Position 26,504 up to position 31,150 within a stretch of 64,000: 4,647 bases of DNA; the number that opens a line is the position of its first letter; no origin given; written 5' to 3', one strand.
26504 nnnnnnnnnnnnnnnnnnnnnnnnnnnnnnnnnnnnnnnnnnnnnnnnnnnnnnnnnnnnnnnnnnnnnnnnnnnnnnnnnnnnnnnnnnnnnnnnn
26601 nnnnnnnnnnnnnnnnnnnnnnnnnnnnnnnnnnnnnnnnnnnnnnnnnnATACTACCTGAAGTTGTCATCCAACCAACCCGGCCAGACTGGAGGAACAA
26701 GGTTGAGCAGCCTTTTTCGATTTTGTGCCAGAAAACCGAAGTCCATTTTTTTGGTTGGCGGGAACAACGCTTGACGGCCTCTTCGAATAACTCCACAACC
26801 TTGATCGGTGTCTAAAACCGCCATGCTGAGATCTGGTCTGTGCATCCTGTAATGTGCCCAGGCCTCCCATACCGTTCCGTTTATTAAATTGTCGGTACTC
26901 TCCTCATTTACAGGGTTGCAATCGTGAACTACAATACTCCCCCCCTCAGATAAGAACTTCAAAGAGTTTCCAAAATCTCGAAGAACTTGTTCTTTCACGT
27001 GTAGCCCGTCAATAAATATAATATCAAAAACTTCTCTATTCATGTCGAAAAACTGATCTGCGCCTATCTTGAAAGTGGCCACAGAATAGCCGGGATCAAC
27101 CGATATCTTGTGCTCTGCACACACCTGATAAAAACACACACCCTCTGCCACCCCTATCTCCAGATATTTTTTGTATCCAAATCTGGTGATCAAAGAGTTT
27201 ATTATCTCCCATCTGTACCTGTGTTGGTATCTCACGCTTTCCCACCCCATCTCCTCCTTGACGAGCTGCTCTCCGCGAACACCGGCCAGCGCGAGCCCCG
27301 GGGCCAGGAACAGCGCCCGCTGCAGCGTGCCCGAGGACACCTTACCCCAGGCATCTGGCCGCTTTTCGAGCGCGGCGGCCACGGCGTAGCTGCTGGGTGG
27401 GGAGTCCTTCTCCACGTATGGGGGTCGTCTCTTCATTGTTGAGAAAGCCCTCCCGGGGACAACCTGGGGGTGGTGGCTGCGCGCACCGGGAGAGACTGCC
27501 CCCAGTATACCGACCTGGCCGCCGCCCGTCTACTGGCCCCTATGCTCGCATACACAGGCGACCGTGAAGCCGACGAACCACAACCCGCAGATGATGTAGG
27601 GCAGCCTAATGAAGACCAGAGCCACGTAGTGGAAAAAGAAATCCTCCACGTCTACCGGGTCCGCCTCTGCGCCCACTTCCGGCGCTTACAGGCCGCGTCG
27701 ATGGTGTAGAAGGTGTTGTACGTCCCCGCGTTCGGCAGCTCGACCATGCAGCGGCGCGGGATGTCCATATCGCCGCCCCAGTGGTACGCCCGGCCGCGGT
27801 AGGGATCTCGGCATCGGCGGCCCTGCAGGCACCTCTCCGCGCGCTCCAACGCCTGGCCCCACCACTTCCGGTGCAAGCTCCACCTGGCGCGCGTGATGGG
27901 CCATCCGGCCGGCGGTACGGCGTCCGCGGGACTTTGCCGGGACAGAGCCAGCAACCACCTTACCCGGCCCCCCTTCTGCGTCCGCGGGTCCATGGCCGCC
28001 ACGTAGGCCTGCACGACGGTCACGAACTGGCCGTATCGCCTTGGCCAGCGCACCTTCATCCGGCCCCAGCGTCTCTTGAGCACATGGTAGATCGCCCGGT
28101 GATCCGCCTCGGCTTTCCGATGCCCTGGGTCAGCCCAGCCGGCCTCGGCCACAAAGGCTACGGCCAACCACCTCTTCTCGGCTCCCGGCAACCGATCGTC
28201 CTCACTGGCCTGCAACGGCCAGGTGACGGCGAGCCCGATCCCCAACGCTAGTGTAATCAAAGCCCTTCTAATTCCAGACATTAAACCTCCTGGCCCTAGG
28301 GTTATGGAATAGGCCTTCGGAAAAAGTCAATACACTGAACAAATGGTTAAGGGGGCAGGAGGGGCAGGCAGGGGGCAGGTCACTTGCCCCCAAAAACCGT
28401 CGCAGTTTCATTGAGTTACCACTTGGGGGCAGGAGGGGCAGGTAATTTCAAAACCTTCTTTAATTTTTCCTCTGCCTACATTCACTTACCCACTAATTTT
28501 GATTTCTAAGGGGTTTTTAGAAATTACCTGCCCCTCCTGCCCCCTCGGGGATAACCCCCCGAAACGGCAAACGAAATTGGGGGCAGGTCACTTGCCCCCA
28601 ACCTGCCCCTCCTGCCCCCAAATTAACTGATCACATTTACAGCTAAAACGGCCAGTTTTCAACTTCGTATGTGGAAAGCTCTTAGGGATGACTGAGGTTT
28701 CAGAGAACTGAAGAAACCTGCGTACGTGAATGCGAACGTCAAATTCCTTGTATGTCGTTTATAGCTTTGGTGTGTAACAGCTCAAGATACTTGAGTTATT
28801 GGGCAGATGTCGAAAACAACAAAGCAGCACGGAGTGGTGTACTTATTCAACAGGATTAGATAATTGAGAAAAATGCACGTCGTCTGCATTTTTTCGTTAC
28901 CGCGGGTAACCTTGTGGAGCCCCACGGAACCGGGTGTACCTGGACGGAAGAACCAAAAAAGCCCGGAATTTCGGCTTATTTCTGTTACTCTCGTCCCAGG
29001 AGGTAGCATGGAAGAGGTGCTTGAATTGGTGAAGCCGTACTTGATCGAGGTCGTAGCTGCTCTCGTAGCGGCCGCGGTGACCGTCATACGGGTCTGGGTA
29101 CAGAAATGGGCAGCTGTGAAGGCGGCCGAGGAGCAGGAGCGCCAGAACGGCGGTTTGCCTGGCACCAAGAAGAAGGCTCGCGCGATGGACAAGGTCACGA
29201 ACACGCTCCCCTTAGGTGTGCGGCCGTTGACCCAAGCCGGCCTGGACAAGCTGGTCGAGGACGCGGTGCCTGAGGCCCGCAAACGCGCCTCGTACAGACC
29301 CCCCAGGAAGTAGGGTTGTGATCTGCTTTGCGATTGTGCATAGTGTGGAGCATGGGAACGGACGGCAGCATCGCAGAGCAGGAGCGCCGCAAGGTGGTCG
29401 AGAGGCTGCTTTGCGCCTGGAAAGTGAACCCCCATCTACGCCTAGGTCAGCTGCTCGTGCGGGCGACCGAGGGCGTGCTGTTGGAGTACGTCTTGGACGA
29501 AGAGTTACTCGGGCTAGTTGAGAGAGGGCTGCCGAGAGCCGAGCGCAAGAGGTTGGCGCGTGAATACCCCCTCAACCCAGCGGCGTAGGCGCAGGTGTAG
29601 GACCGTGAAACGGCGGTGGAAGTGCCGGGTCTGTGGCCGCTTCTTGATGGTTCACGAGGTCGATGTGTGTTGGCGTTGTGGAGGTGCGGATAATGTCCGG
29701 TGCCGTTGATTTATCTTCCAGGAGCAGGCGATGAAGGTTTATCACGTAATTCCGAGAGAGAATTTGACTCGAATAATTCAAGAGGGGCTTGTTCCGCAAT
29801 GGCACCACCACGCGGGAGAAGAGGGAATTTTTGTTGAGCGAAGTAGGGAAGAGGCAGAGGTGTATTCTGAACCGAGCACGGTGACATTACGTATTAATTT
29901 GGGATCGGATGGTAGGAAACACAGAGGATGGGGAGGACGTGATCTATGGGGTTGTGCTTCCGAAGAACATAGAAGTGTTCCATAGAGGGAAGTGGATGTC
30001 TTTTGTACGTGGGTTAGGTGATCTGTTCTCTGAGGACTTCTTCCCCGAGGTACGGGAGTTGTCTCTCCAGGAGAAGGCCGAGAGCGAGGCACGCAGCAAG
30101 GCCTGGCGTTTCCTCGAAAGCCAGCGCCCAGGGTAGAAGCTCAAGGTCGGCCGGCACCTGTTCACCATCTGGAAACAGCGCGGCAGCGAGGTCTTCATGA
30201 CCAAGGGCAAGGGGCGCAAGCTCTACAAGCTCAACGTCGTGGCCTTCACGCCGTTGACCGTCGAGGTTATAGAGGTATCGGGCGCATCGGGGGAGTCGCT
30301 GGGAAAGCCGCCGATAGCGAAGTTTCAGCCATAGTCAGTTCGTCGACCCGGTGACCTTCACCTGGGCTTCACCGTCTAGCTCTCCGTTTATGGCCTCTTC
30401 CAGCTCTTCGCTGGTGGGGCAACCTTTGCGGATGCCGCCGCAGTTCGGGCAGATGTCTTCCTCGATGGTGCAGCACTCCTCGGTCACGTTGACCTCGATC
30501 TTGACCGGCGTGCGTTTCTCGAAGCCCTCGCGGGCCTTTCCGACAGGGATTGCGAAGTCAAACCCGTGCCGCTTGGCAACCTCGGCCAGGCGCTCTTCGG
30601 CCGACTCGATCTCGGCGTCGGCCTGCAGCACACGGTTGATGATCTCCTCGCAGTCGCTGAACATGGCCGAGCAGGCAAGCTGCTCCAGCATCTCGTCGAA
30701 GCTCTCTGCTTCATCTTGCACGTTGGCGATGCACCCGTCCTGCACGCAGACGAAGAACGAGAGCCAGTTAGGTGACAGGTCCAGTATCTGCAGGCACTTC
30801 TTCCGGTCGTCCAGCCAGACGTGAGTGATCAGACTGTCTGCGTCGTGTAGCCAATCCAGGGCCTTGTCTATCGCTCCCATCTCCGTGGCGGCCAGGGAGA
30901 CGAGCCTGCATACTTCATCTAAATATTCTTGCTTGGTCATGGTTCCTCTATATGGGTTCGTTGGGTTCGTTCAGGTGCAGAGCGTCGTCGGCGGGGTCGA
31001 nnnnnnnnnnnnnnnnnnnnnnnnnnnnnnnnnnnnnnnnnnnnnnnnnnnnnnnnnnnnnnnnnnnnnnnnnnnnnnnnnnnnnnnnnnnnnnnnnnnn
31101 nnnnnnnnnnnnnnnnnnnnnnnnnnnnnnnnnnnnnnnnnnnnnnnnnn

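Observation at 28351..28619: About 270-bp symmetric inverted-repeat array with an AT-rich core: candidate replication origin or divergent control region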

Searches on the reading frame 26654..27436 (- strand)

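Call 12: search_protein_families(library=pfam, proteins=[window:26654-27436:-], max_evalue=0.01)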
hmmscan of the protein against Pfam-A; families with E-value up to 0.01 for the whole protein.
window:26654-27436:- (260 aa): 1 family
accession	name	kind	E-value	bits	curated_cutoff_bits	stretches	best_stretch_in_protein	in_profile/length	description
PF13578.12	Methyltransf_24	-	6.7e-10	40.2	26.3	1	130-173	62-105/105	Methyltransferase domain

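Call 13: search_protein_families(library=phrogs, proteins=[window:26654-27436:-], max_evalue=0.001)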
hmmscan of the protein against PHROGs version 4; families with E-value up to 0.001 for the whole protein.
window:26654-27436:- (260 aa): 2 families
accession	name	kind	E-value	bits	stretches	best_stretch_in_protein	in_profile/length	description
phrog_27561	-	other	8.6e-07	30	1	131-193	32-99/155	DNA methyltransferase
phrog_2675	-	other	1.4e-05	24.8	1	131-203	401-474/599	DNA methyltransferase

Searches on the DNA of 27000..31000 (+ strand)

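Call 5: search_dna_similar(query=window:27000-31000:+, collection=phages, mode=distant)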
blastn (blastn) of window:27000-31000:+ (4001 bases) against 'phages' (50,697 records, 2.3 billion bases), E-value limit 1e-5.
No match.

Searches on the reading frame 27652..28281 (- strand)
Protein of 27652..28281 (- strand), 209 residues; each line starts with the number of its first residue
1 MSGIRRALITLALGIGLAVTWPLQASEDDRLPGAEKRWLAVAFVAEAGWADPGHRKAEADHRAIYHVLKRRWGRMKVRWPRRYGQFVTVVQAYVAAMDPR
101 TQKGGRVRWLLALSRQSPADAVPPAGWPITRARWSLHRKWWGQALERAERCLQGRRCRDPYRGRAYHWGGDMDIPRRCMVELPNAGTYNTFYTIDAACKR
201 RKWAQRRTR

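Call 12: search_protein_families(library=pfam, proteins=[window:27652-28281:-], max_evalue=0.01)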
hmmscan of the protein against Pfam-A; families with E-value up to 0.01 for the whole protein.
window:27652-28281:- (209 aa): 0 families

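Call 13: search_protein_families(library=phrogs, proteins=[window:27652-28281:-], max_evalue=0.001)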
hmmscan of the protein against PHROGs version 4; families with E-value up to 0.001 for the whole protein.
window:27652-28281:- (209 aa): 0 families

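Call 16: find_encoding_contigs(protein=window:27652-28281:-, flank=10000, max_places=10)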
Protein window:27652-28281:- (209 aa): 4 contigs read that carry it; 2 places shown.
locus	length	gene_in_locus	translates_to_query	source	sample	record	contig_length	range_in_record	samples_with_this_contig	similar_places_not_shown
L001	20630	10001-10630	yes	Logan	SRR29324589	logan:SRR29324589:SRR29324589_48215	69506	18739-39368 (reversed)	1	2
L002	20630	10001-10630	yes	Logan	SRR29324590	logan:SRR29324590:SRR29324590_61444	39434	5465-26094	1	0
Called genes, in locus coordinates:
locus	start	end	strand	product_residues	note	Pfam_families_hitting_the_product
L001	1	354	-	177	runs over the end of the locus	-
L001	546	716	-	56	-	-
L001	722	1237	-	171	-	PF04002:RadC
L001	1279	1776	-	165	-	-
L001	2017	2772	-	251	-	-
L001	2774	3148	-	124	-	-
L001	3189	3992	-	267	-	-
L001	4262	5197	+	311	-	PF02899:Phage_int_SAM_1 (faint), PF00589:Phage_integrase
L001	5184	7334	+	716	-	-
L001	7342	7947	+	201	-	-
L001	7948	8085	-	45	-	-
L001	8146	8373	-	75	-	-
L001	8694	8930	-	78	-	-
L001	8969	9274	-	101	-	-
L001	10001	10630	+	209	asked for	-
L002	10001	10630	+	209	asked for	-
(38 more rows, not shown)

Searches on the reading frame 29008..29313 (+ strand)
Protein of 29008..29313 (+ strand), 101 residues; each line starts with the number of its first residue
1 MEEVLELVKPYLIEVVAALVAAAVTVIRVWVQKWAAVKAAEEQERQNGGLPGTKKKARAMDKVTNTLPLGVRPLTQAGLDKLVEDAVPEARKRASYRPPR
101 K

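Call 12: search_protein_families(library=pfam, proteins=[window:29008-29313:+], max_evalue=0.01)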
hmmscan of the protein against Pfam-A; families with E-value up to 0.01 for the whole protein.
window:29008-29313:+ (101 aa): 2 families
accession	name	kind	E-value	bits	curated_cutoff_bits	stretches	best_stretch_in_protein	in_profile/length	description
PF09682.15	Phage_holin_6_1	-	0.00037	21.3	24.9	1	11-89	19-98/101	Bacteriophage holin of superfamily 6 (Holin_LLH)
PF25631.1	Inovirus_capsid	-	0.00061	20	27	1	14-40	12-38/41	Inovirus capsid protein family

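Call 13: search_protein_families(library=phrogs, proteins=[window:29008-29313:+], max_evalue=0.001)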
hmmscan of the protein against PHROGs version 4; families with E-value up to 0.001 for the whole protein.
window:29008-29313:+ (101 aa): 3 families
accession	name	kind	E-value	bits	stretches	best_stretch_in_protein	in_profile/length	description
phrog_608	-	lysis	5.6e-05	24.4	1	35-90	49-103/111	holin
phrog_15303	-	unknown function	7.3e-05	23.8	1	14-93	19-102/119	-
phrog_6918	-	lysis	0.0009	20.3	0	22-93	35-101/114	holin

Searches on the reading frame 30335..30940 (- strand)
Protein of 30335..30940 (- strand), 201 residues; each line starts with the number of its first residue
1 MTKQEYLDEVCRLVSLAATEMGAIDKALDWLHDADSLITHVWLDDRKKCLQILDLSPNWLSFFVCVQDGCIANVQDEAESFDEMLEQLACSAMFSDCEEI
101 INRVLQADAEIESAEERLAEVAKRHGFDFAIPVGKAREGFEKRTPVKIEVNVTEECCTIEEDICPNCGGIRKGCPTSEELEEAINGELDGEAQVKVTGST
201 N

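Call 12: search_protein_families(library=pfam, proteins=[window:30335-30940:-], max_evalue=0.01)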
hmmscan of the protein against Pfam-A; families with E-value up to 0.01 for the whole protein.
window:30335-30940:- (201 aa): 0 families

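Call 13: search_protein_families(library=phrogs, proteins=[window:30335-30940:-], max_evalue=0.001)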
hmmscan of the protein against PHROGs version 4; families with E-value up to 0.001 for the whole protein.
window:30335-30940:- (201 aa): 1 family
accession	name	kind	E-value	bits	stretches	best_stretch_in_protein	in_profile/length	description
phrog_5389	-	integration and excision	0.0006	20.7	1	73-181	38-145/217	transposase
